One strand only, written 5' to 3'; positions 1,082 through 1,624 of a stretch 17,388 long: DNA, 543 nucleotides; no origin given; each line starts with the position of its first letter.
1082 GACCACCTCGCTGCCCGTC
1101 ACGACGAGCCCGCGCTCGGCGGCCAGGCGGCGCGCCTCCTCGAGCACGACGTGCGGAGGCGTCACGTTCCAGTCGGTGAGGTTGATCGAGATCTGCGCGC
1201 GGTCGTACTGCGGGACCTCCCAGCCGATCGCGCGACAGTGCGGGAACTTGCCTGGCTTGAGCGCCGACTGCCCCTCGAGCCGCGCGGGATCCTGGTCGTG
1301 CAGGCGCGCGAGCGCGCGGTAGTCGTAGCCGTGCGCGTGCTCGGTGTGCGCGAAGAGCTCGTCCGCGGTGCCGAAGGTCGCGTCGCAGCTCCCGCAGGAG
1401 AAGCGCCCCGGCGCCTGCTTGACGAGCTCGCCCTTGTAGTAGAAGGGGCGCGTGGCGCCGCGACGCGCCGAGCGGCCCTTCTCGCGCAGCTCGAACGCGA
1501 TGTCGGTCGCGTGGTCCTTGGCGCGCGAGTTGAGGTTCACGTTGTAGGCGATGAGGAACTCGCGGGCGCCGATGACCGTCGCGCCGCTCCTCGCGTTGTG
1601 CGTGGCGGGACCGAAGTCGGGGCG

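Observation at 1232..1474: C2H2-type zinc-finger-like insertion inside the formimidoyltransferase domain of FtcD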

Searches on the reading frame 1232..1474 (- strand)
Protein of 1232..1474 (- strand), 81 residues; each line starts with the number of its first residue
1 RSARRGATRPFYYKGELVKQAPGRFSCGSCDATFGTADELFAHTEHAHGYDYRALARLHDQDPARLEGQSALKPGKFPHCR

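Call 4: search_protein_families(library=pfam, proteins=[window:1232-1474:-], max_evalue=1)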
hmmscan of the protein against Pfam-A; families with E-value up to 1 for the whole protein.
window:1232-1474:- (81 aa): 9 families
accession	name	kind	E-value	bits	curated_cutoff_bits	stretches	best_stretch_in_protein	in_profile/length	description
PF23612.1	zf-C2H2_ZN142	-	0.0001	22.5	27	1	25-50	1-26/27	ZN142 C2H2 zinc finger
PF00096.32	zf-C2H2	-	0.0076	17.1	25.2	1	25-48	1-23/23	Zinc finger, C2H2 type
PF13912.12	zf-C2H2_6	-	0.011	16.1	25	1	25-46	2-23/27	C2H2-type zinc finger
PF13894.12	zf-C2H2_4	-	0.018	16.2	27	1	25-48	1-24/24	C2H2-type zinc finger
PF18868.7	zf-C2H2_3rep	-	0.04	15.1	30.8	1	25-63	33-71/126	Zinc finger C2H2-type, 3 repeats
PF23137.1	HVO_0758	-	0.04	14.2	27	1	14-38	10-34/55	HVO_0758 mu-protein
PF23107.1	Zf-C2H2_ZNF451_C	-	0.055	14.5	30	1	25-49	3-27/59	Two consecutive Zinc fingers C2H2 type, ZNF451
PF23546.1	Zn_ribbon_TOP3B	-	0.064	13.4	27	1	17-34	18-35/40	DNA topoisomerase 3-beta zinc ribbon domain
PF17003.11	Actin_micro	-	0.27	10.8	27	1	23-50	210-237/354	Putative actin-like family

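Call 14: find_homologous_proteins(query=window:1235-1474:-, max_evalue=0.001)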
Query seq(80 aa): 1 candidates shared short words with the query, none scored E <= 0.001.
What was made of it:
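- Tried and rejected: Homologue search with the 80-aa insert alone through the word-indexed database returned nothing, with only one candidate (call 14).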

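Call 29: predict_structure(alignment_id=A2)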
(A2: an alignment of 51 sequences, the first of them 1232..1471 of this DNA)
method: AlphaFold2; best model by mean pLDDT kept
length: 80 residues; sequences in the alignment: 51
mean_pLDDT: 86.9   pTM: 0.73
mean pLDDT of the five models: 86.9, 84.6, 83.8, 82.4, 81.6
residues with pLDDT >= 90: 51; 70-90: 20; 50-70: 9; < 50: 0
segments of 3 or more residues with pLDDT < 50: none
pLDDT, mean of each block of 10 residues (from residue 1): 70 82 91 95 94 92 92 79
secondary structure, 60 per line:
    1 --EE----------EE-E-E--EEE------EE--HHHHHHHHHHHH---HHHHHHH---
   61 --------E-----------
elements in order: E23-25 H36-47 H51-57
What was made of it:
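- The insert also folds on its own (call 29).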

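Call 31: fold_search(model_id=the predicted structure, library=pdb)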
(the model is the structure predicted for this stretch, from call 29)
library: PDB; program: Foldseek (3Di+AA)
matches with E <= 10: 101; with E <= 0.001: 0
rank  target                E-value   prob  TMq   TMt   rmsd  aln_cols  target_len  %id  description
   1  8fjl_D                9.2e-01  0.30  0.31  0.02   7.3        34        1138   24  Golden Shiner Reovirus Core Tropical Vertex (released 2023-03-08)
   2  8q7z_Bp               9.2e-01  0.03  0.15  0.13  10.9        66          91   26  Structure of the G. gallus 80S non-rotated ribosome (released 2024-08-28)
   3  5und_B                1.1e+00  0.66  0.32  0.18   1.2        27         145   30  Crystal Structure of CTCF(ZnF 4-10) With 28-mer DNA (released 2017-05-24)
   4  8sss_D                1.1e+00  0.35  0.33  0.14   9.8        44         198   18  ZnFs 1-7 of CCCTC-binding factor (CTCF) Complexed with 23mer (released 2023-08-02)
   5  8sst_D                1.1e+00  0.35  0.33  0.14   9.8        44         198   18  ZnFs 1-7 of CCCTC-binding factor (CTCF) K365T Mutant Complexed with 23mer (released 2023-08-02)
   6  5t00_D                1.1e+00  0.33  0.33  0.19   9.2        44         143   23  Human CTCF ZnF3-7 and methylated DNA complex (released 2017-05-24)
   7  9gmo_j                1.2e+00  0.02  0.14  0.13  10.9        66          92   26  eIF6-bound pre-60S large ribosomal subunit incorporating mutant uL16 (released 2024-10-02)
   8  7oya_p1               1.3e+00  0.02  0.14  0.13  10.9        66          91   24  Cryo-EM structure of the 1 hpf zebrafish embryo 80S ribosome (released 2022-07-13)
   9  8ssq_A                1.4e+00  0.30  0.34  0.11  10.2        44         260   18  ZnFs 3-11 of CCCTC-binding factor (CTCF) Complexed with 35mer DNA 35-4 (released 2023-08-02)
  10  5yeh_A                1.6e+00  0.28  0.32  0.19   9.8        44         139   18  Crystal structure of CTCF ZFs4-8-eCBS (released 2017-11-29)
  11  2emb_MODEL_1_A        1.6e+00  0.14  0.29  0.48   7.3        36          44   28  Solution structure of the C2H2 type zinc finger (region 342-372) of human Zinc finger protein 473 (released 2007-10-02)
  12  9e6r_D                1.7e+00  0.21  0.31  0.41   8.9        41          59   24  BCL11A ZF4-6 in Complex with a DNA Sequence Observed in the Human Globin Locus Containing Motif TGACCA (released 2025-04-09)
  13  5k5l_G                1.8e+00  0.47  0.32  0.31   1.3        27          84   30  Homo sapiens CCCTC-binding factor (CTCF) ZnF6-8 and H19 sequence DNA complex structure (released 2017-05-24)
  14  5t0u_D                1.8e+00  0.41  0.32  0.16   1.0        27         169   30  CTCF ZnF2-7 and DNA complex structure (released 2017-05-24)
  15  5kkq_D                1.8e+00  0.35  0.34  0.19   4.6        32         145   25  Homo sapiens CCCTC-binding factor (CTCF) ZnF3-7 and DNA complex structure (released 2017-05-24)
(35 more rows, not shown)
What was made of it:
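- On Classical C2H2 zinc finger: Rmsd is 0.6-1.4 A to solved fingers (call 31).
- Foldseek gives rmsd 0.6-1.4 A (call 31). Some single fingers flanked by basic regions do bind DNA, for example the GAGA factor, which appears among the Foldseek hits (call 31).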

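Call 45: search_protein_representatives(alignment_id=A2)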
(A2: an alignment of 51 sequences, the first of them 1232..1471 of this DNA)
Query: 51 sequences, 80 profile positions. Proteins with E-value up to 0.001 (for the whole library): 3193; up to 1e-10: 174; up to 1e-30: 2. The best 150 are listed.
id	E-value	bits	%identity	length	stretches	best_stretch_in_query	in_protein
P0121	6.5e-44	163.7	-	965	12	14-56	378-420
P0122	9.7e-33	127.9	-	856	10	20-58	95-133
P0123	1.1e-24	102.1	-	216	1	2-80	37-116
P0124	2.3e-23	97.9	-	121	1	16-79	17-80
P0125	1.2e-22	95.6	-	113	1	16-80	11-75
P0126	1.4e-22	95.4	-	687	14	21-50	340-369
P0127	3.5e-22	94.1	-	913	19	18-53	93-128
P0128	2.3e-21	91.4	-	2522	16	24-50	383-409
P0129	2.4e-21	91.4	-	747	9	19-60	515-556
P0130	5.3e-21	90.3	-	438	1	1-80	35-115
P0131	8.9e-21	89.6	-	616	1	1-80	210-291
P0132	1.7e-20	88.7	-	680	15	20-49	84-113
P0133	2.9e-20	87.9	-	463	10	16-63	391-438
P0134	7.2e-20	86.7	-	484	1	8-80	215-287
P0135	1.1e-19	86.0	-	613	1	1-80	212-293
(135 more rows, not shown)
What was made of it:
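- A profile of the insert hits thousands of multi-finger proteins through positions ~18-50 (call 45).
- Tried and rejected: The exhaustive profile search (call 45) replaced it.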

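Call 52: search_protein_families(library=pfam, alignment_id=A2, max_evalue=0.01)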
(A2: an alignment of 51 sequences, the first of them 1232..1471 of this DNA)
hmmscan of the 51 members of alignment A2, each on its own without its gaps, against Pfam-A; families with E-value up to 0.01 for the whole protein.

A. member 1, window:1232-1471:- (80 aa): 2 families
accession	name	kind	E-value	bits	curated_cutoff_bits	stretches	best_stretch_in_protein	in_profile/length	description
PF23612.1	zf-C2H2_ZN142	-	0.0001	22.5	27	1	24-49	1-26/27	ZN142 C2H2 zinc finger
PF00096.32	zf-C2H2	-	0.0074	17.1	25.2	0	24-47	1-23/23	Zinc finger, C2H2 type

B. families by the number of members that match (of 51 scanned): 16 families
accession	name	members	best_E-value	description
PF23612.1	zf-C2H2_ZN142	15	1.2e-05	ZN142 C2H2 zinc finger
PF18387.7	zf_C2H2_ZHX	10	0.0002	Zinc-fingers and homeoboxes C2H2 finger domain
PF23223.1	zf-C2H2_ZNF462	9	2.9e-05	Zinc finger protein 462, C2H2 zinc finger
PF00096.32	zf-C2H2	7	0.0013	Zinc finger, C2H2 type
PF13909.12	zf-H2C2_5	4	0.00034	C2H2-type zinc-finger domain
PF23574.1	zf-C2H2_ZNF142_18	2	0.00015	Zinc finger protein 142 C2H2 domain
PF13894.12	zf-C2H2_4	2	0.00051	C2H2-type zinc finger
PF17003.11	Actin_micro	2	0.0012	Putative actin-like family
PF23075.1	zf-C2H2_ZNF462_11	2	0.0015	Zinc finger protein 462, C2H2 zinc finger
PF18217.7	Zap1_zf2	1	0.00091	Zap1 zinc finger 2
PF13912.12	zf-C2H2_6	1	0.0014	C2H2-type zinc finger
PF12171.14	zf-C2H2_jaz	1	0.0018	Zinc-finger double-stranded RNA-binding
PF18868.7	zf-C2H2_3rep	1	0.0019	Zinc finger C2H2-type, 3 repeats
PF24666.1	zf-C2H2_fungi_2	1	0.0033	Fungal C2H2 zinc finger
PF23107.1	Zf-C2H2_ZNF451_C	1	0.0062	Two consecutive Zinc fingers C2H2 type, ZNF451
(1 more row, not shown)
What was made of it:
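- On Classical C2H2 zinc finger: Across 51 members every hit is to a C2H2-clan family, with a best E of 1.2e-5 (calls 4, 52).
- The Pfam C2H2 models score below their gathering thresholds (17.1 vs 25.2 bits; 22.5 vs 27; calls 4, 52).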
